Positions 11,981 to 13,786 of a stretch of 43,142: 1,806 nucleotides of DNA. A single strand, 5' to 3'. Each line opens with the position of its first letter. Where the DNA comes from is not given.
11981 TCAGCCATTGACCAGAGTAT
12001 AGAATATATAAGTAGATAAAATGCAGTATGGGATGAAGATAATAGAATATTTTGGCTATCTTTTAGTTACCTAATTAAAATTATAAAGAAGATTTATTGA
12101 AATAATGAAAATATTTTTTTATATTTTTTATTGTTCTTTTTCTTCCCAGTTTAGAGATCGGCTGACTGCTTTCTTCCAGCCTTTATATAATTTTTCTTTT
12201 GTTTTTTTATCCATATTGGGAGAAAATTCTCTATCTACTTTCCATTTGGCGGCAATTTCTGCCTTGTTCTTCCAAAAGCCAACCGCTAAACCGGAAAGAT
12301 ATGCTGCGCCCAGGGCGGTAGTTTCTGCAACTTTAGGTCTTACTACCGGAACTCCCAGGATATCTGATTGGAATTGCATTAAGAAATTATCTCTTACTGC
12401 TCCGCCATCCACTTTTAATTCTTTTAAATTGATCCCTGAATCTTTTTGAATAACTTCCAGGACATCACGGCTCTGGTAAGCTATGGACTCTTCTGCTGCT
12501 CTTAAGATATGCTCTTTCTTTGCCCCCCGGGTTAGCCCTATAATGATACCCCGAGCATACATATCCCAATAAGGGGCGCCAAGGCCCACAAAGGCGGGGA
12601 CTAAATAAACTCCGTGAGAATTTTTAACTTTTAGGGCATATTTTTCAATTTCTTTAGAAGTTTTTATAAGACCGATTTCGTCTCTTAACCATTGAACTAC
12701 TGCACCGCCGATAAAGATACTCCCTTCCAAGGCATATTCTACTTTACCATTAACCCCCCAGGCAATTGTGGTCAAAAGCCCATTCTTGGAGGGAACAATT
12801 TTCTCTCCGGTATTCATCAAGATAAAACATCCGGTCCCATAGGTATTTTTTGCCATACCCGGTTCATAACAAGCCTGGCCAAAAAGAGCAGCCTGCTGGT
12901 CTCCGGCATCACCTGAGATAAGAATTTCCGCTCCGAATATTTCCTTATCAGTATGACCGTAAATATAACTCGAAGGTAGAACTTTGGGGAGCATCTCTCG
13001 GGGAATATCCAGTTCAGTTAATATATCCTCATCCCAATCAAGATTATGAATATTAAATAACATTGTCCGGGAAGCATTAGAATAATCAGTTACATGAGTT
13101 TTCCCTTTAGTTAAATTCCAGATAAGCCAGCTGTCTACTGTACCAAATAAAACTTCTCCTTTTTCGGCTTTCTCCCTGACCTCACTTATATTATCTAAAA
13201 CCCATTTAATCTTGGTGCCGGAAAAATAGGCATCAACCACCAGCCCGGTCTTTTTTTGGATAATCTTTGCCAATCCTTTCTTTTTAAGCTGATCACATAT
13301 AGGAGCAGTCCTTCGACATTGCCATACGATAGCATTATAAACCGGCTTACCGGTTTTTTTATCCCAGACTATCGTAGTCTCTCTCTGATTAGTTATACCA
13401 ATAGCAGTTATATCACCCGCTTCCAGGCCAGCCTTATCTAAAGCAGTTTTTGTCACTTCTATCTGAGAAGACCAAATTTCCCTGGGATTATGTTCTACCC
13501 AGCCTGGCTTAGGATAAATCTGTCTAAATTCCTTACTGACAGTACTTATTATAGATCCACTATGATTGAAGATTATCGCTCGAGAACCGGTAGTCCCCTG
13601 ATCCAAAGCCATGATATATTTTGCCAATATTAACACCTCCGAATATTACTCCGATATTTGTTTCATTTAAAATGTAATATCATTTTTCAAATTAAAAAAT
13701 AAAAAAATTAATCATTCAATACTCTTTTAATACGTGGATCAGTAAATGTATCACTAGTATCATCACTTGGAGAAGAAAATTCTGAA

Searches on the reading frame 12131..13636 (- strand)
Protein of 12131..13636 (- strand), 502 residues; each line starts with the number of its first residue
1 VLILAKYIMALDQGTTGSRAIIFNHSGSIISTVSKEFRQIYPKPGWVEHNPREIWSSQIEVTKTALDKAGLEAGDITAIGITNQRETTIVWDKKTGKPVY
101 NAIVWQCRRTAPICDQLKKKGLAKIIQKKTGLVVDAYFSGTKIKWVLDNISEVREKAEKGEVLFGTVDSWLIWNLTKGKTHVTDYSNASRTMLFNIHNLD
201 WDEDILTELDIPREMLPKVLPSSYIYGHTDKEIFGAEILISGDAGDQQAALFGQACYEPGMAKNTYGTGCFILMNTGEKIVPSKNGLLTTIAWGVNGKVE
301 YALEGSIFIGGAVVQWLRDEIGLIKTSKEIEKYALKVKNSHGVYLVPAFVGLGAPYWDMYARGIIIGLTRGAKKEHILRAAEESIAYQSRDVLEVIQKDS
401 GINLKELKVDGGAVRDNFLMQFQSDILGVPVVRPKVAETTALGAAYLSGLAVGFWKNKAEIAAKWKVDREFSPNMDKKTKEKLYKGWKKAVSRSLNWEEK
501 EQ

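Call 83: list_cluster_members(proteins=[P0001, window:12131-13636:-])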
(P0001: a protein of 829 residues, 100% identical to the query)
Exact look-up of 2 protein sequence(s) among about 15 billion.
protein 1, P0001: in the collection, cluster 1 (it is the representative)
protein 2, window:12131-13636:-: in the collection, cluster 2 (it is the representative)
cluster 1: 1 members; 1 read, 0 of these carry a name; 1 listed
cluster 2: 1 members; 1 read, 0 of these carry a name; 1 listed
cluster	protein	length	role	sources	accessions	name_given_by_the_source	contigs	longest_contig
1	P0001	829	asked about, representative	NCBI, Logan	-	-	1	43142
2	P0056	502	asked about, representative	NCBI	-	-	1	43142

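Call 85: find_homologous_proteins(query=window:12131-13636:-, max_evalue=1e-50)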
Query window:12131-13636:- (502 aa): 8000 proteins with E <= 1e-50 among 8000 candidates; the best 120 are listed.
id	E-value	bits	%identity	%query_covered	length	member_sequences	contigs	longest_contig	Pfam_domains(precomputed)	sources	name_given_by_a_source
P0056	0.0e+0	1140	100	100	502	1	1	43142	PF00370.28,PF02782.23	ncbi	-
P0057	0.0e+0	1057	92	99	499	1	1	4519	PF00370.28,PF02782.23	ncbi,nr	ncbi:glycerol kinase GlpK [bacterium]|nr:glycerol kinase GlpK [bacterium]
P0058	0.0e+0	1054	92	99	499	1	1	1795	PF00370.28,PF02782.23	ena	-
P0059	0.0e+0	1051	91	99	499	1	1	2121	PF00370.28,PF02782.23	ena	-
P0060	0.0e+0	1049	91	100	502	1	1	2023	PF00370.28,PF02782.23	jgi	-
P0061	0.0e+0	1048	91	100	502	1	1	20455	PF00370.28,PF02782.23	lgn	-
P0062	0.0e+0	1048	91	99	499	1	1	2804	PF00370.28,PF02782.23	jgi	-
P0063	0.0e+0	1046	91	99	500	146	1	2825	PF00370.28,PF02782.23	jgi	-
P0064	0.0e+0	1044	92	98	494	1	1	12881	PF00370.28,PF02782.23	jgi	-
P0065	0.0e+0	1043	91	99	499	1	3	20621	PF00370.28,PF02782.23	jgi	-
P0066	0.0e+0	1042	92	98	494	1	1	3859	PF00370.28,PF02782.23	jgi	jgi:glycerol kinase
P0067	0.0e+0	1041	91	98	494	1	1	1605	PF00370.28,PF02782.23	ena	-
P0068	0.0e+0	1040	90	99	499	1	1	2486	PF00370.28,PF02782.23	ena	-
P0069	0.0e+0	1038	91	99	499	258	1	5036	PF00370.28,PF02782.23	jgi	-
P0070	0.0e+0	1037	90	98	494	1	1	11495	PF00370.28,PF02782.23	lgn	-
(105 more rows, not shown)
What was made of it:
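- The window is Atribacterota: its GlpK is 85-92% identical to proteins from Atribacteria and Infernicultor MAGs (call 85).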
